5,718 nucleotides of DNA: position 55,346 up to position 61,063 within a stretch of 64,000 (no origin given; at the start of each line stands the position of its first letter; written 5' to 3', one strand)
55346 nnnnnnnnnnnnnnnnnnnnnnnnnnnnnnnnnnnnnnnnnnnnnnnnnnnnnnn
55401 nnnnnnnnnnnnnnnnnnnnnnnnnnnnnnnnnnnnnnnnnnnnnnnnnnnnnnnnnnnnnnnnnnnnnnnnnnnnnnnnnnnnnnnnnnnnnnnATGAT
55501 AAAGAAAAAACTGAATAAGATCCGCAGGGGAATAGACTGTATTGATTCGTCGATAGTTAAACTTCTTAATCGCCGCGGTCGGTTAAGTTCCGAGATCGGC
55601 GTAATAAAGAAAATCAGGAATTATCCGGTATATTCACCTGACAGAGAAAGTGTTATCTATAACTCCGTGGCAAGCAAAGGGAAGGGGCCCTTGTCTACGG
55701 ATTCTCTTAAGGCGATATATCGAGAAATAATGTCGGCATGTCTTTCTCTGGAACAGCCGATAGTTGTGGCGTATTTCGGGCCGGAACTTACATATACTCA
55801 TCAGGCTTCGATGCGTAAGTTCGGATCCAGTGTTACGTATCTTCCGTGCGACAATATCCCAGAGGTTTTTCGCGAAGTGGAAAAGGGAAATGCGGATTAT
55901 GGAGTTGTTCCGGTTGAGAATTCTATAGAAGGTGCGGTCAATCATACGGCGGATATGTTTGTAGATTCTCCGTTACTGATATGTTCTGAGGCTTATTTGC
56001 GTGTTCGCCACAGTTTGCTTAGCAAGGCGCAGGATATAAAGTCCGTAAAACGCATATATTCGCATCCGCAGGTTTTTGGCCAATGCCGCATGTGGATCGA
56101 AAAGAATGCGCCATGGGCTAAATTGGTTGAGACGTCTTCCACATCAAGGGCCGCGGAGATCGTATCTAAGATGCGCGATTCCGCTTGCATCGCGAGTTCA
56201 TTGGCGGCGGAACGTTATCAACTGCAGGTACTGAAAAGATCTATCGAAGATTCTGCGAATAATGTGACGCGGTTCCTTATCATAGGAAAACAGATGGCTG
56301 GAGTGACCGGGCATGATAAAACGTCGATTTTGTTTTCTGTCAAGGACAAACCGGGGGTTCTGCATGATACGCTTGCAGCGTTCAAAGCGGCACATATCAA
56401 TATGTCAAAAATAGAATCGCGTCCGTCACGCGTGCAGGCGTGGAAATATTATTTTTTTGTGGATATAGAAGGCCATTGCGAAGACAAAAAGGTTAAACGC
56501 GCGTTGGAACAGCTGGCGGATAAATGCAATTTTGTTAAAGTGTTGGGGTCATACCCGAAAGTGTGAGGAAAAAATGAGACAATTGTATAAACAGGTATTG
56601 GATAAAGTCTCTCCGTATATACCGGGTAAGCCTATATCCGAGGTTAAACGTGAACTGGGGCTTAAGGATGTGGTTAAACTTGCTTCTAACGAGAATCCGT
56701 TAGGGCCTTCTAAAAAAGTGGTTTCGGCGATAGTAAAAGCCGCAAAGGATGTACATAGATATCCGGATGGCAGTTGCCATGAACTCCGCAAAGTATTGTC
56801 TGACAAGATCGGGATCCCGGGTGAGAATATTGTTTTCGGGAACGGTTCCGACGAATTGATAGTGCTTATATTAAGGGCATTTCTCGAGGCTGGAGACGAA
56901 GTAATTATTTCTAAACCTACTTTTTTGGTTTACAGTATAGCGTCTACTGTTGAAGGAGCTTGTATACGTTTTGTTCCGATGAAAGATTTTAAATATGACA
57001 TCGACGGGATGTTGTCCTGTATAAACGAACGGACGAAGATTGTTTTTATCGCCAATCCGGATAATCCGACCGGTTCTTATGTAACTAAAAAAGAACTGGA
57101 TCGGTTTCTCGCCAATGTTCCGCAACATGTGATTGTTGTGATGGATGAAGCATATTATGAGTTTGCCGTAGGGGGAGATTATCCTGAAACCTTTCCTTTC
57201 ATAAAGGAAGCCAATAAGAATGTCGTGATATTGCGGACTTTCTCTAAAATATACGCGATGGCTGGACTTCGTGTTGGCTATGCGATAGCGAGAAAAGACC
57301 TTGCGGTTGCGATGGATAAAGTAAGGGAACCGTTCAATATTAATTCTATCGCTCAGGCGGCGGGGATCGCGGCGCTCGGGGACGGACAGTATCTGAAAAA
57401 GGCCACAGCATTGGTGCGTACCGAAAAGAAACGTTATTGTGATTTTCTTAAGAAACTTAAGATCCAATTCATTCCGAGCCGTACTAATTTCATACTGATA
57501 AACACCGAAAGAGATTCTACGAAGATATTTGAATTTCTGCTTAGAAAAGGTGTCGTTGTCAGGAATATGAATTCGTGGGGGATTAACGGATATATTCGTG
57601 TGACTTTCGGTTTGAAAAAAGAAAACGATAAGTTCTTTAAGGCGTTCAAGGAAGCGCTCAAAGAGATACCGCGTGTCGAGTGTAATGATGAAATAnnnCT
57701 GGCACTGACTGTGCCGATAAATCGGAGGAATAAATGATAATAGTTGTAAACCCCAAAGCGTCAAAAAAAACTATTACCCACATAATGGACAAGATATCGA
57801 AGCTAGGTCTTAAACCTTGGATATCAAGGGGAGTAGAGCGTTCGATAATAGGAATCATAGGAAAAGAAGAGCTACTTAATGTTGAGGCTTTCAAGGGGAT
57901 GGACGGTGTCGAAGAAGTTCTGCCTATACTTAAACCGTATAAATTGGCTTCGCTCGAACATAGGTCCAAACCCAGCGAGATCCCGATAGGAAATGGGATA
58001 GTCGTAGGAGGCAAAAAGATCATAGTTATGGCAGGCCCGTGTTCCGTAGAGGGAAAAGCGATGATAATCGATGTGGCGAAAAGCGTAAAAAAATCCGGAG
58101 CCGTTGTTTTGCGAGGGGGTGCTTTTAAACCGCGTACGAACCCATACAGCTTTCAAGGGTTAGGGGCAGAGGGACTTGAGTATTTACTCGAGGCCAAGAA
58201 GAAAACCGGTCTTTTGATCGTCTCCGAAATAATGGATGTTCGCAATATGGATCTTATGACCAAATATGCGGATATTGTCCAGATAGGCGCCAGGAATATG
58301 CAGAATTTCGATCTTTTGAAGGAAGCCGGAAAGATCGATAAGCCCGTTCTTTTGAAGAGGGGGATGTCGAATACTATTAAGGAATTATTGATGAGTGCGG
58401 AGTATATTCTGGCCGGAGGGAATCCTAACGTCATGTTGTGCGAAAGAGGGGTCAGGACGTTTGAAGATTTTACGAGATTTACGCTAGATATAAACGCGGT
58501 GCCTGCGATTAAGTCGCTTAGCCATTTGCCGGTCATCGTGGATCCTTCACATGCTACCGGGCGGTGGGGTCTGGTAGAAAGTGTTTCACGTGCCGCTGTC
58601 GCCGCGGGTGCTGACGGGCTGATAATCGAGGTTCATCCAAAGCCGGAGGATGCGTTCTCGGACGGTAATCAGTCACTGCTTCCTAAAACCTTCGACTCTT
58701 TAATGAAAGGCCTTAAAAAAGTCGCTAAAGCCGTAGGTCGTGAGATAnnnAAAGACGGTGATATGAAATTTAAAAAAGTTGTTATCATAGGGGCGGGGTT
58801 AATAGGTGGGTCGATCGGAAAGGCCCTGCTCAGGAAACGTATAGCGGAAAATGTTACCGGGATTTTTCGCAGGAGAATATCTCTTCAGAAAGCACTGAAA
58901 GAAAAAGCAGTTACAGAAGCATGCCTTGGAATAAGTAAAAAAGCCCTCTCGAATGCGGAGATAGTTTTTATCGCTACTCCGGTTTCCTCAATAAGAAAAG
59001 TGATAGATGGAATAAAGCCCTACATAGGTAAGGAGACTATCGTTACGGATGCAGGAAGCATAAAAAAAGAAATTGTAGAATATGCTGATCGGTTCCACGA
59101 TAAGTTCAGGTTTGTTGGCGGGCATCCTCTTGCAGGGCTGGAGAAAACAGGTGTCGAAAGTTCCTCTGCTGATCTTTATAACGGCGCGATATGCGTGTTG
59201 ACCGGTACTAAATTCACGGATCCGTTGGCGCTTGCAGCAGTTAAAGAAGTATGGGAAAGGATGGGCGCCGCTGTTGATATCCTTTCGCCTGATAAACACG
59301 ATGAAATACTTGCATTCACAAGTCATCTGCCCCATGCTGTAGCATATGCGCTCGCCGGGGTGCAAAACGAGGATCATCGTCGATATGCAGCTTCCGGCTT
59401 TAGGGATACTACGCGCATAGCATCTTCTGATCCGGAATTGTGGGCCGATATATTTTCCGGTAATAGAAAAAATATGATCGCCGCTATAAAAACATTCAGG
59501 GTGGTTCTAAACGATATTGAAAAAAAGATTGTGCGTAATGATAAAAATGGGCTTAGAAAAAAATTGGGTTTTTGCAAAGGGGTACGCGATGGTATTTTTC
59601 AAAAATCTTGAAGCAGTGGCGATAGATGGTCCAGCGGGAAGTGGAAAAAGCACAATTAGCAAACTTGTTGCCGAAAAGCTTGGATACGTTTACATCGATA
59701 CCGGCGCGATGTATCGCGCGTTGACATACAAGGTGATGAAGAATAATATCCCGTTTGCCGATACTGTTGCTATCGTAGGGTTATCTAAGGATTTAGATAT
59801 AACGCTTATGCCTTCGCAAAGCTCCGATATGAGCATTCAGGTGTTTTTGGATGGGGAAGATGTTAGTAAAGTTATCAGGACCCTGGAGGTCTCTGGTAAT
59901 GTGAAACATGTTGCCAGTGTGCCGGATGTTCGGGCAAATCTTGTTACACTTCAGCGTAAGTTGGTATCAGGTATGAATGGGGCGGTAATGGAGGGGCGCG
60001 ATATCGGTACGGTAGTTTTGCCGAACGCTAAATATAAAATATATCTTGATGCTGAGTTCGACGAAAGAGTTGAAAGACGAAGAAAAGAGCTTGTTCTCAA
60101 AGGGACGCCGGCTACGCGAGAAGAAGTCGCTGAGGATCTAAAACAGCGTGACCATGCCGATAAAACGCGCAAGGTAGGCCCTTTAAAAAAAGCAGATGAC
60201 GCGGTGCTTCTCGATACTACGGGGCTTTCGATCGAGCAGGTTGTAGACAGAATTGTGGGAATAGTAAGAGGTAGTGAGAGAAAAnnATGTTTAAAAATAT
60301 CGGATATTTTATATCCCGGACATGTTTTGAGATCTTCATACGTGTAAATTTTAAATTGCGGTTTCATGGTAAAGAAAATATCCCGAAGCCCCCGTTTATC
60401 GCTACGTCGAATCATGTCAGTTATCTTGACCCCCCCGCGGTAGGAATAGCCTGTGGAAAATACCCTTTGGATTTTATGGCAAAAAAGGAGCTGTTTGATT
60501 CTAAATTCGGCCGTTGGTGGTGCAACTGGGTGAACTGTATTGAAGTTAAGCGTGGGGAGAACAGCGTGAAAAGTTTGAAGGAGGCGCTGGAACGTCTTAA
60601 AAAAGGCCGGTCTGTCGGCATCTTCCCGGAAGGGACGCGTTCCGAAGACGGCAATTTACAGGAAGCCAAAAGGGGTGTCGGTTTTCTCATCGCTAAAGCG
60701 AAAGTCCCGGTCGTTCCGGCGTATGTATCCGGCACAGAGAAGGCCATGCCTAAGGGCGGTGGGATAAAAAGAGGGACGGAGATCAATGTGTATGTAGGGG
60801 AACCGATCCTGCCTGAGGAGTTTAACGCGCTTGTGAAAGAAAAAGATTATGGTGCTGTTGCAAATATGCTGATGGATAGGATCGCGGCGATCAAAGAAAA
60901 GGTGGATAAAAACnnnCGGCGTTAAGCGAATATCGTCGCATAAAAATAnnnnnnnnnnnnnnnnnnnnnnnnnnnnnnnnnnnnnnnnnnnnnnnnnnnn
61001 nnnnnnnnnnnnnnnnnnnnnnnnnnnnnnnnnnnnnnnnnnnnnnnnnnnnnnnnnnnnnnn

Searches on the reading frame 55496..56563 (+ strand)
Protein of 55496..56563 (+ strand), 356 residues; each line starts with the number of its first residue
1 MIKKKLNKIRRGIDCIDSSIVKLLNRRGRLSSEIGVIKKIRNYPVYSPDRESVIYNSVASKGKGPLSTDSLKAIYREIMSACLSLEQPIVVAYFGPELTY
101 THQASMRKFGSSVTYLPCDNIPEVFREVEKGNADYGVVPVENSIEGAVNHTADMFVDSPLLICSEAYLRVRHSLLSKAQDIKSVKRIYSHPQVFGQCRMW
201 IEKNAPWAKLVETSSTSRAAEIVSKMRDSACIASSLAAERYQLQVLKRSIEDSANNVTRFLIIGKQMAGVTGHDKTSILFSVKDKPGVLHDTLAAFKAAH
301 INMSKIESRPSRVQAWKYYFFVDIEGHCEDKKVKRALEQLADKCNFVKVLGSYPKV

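Call 25: search_protein_families(library=pfam, proteins=[window:55496-56563:+], max_evalue=0.00001)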
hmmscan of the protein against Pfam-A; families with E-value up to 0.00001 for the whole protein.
window:55496-56563:+ (356 aa): 3 families
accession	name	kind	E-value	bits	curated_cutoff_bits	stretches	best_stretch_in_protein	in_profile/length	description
PF00800.23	PDT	-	6.5e-65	218.8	25.2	1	91-267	1-180/181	Prephenate dehydratase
PF01817.26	CM_2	-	5.1e-20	71.9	27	1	9-87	1-80/80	Chorismate mutase type II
PF01842.31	ACT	-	1.9e-13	50.3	27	1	276-341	1-65/66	ACT domain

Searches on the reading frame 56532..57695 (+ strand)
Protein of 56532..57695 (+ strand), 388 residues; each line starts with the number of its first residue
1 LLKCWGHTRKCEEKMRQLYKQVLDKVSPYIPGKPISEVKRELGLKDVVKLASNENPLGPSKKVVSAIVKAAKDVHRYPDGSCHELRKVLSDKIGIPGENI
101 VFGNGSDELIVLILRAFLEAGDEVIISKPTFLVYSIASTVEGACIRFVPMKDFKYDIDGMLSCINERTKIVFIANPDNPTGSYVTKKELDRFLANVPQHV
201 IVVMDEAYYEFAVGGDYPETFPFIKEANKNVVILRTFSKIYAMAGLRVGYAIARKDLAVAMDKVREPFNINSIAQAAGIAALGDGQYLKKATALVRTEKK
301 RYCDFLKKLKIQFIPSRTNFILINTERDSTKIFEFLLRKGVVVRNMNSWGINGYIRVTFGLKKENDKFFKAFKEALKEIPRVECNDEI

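Call 25: search_protein_families(library=pfam, proteins=[window:56532-57695:+], max_evalue=0.00001)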
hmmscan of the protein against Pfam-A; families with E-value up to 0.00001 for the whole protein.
window:56532-57695:+ (388 aa): 3 families
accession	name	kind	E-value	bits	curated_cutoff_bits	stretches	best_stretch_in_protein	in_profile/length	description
PF00155.27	Aminotran_1_2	-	3.2e-62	211.2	19.7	1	45-365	1-353/361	Aminotransferase class I and II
PF00266.25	Aminotran_5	-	3.1e-07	30.1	21.5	1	82-207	45-177/371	Aminotransferase class-V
PF04864.19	Alliinase_C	-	3.5e-07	29.9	22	0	98-265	67-218/363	Allinase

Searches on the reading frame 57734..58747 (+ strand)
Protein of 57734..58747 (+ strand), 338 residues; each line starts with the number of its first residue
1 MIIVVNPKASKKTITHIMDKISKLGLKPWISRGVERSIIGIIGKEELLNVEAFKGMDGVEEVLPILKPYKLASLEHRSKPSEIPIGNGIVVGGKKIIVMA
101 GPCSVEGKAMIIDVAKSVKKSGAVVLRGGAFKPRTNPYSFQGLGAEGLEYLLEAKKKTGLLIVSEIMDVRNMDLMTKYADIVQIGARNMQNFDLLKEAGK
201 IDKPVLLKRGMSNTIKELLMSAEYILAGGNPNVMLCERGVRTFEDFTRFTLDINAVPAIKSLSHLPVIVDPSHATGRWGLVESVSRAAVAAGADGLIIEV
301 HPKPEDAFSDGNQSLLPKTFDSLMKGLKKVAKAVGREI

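Call 25: search_protein_families(library=pfam, proteins=[window:57734-58747:+], max_evalue=0.00001)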
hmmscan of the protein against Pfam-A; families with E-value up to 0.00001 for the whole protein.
window:57734-58747:+ (338 aa): 3 families
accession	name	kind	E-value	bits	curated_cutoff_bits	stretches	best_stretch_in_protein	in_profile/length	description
PF00793.26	DAHP_synth_1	-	2.6e-79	266.3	25.5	1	87-331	6-265/270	DAHP synthetase I family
PF18152.6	DAHP_snth_FXD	-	8.6e-20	70.8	27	1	1-67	1-67/67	DAHP synthase ferredoxin-like domain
PF03102.20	NeuB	-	1.9e-10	41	22.1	1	143-337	53-239/241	NeuB family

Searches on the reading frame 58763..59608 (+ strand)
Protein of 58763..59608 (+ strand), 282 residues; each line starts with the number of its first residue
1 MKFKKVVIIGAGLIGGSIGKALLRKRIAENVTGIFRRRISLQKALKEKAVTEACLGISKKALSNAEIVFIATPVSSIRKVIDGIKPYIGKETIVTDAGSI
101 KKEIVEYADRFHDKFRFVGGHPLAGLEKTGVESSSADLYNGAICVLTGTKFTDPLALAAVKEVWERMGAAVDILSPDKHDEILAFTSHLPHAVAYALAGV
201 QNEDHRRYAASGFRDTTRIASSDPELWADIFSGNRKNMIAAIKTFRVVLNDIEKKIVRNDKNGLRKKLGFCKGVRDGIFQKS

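Call 25: search_protein_families(library=pfam, proteins=[window:58763-59608:+], max_evalue=0.00001)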
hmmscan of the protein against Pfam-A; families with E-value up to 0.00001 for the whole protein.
window:58763-59608:+ (282 aa): 3 families
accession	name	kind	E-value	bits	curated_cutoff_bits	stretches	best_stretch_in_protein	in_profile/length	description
PF02153.23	PDH_N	-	3.6e-32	111.5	26.5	1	18-171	1-152/154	Prephenate dehydrogenase, nucleotide-binding domain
PF20463.3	PDH_C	-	1.5e-25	89.9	22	1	175-268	1-100/102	Prephenate dehydrogenase, dimerization domain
PF03807.23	F420_oxidored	-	5.2e-08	33.8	21.6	1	5-96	1-90/94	NADP oxidoreductase coenzyme F420-dependent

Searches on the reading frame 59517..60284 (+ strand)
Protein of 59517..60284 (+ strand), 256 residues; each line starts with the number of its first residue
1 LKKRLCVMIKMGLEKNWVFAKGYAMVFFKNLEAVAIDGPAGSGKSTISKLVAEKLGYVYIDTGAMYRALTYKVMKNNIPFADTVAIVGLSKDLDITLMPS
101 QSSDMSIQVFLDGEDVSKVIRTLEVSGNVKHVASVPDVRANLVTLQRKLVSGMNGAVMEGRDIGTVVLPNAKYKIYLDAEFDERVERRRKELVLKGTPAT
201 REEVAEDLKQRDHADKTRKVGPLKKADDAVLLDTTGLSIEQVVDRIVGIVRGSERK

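Call 25: search_protein_families(library=pfam, proteins=[window:59517-60284:+], max_evalue=0.00001)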
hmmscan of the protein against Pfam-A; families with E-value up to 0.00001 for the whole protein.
window:59517-60284:+ (256 aa): 5 families
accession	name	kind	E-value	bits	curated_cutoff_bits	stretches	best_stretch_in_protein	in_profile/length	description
PF02224.24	Cytidylate_kin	-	9.6e-73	244.8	26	1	34-250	1-209/211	Cytidylate kinase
PF13189.12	Cytidylate_kin2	-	1.9e-09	38.4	28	1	34-216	2-151/176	Cytidylate kinase-like family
PF01202.28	SKI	-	1.8e-06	28.6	22.1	0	41-64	2-25/159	Shikimate kinase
PF13207.12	AAA_17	-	2.6e-06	28.2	27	0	38-70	2-34/136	AAA domain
PF13238.12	AAA_18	-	7.7e-06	26.8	29.4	0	34-63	1-25/128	AAA domain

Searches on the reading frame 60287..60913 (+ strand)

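Call 25: search_protein_families(library=pfam, proteins=[window:60287-60913:+], max_evalue=0.00001)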
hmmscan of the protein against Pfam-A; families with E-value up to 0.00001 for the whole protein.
window:60287-60913:+ (209 aa): 1 family
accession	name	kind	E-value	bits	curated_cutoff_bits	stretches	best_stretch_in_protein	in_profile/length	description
PF01553.26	Acyltransferase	-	1.5e-28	99.6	23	1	24-147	2-131/132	Acyltransferase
